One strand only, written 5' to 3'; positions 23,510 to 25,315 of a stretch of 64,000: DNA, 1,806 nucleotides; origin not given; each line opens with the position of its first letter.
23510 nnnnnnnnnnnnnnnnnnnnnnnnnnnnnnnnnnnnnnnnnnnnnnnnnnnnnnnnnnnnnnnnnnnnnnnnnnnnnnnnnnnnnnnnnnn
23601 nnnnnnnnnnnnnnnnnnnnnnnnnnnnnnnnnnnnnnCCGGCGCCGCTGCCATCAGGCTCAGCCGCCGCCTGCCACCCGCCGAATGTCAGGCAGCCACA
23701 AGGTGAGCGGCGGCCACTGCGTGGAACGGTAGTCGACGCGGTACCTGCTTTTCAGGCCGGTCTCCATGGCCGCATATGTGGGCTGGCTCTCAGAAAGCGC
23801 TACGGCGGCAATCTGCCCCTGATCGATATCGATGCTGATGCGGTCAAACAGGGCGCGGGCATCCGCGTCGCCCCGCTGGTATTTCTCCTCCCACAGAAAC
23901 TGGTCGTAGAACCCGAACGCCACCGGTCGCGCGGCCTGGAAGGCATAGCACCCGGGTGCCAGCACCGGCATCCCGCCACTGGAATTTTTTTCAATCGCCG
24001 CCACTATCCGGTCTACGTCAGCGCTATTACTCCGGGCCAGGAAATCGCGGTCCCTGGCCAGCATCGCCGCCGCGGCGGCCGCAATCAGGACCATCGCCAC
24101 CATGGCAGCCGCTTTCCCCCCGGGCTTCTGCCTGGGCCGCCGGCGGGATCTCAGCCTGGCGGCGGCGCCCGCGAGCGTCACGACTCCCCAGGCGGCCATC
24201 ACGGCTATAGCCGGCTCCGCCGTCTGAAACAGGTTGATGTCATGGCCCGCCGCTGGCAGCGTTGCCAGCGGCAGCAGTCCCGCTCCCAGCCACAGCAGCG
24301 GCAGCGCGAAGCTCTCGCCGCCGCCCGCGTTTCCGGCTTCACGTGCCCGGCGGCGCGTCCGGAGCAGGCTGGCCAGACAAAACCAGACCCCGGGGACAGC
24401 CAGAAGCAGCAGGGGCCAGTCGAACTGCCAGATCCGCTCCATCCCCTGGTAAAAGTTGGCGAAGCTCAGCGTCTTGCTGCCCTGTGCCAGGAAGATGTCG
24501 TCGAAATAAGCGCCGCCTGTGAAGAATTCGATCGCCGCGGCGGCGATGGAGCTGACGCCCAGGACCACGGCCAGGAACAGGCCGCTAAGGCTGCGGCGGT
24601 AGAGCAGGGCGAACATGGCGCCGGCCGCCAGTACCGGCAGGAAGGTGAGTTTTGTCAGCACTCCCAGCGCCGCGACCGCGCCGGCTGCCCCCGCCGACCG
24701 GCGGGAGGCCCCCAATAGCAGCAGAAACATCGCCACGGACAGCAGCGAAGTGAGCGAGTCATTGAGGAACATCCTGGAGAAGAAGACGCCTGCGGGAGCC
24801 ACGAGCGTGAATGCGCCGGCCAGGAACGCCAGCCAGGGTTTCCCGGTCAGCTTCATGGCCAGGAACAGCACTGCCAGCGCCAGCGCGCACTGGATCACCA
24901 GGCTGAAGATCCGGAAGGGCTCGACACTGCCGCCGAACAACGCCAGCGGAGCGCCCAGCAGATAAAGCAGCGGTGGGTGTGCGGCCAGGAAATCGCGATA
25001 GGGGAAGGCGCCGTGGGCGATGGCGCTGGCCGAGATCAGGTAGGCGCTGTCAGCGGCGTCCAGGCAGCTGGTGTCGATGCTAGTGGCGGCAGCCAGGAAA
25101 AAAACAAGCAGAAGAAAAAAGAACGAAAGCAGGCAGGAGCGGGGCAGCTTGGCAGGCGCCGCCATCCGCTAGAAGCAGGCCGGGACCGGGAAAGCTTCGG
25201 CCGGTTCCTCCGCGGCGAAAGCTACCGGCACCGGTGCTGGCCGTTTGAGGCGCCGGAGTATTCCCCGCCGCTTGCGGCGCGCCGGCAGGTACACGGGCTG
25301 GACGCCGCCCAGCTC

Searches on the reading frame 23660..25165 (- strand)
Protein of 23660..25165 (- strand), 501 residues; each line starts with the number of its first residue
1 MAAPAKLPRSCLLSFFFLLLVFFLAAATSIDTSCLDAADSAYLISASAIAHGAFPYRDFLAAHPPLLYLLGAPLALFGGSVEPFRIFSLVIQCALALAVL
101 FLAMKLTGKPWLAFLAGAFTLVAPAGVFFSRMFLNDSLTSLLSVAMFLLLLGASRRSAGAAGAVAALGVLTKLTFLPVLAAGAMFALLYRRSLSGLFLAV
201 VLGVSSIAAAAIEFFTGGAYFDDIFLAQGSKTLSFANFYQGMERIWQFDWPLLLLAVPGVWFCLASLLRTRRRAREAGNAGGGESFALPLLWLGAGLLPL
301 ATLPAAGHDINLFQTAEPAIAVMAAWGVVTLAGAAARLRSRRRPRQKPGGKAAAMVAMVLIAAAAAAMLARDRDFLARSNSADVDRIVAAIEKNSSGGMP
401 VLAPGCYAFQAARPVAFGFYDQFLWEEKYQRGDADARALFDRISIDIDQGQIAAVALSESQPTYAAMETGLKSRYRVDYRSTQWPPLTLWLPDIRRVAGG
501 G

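Call 65: search_protein_families(library=pfam, proteins=[window:23660-25165:-], max_evalue=0.00001)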
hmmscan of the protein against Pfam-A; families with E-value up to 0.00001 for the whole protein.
window:23660-25165:- (501 aa): 1 family
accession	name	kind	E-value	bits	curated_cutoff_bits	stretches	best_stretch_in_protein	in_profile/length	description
PF13231.12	PMT_2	-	5.1e-06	27.2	26.1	1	63-200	2-145/160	Dolichyl-phosphate-mannose-protein mannosyltransferase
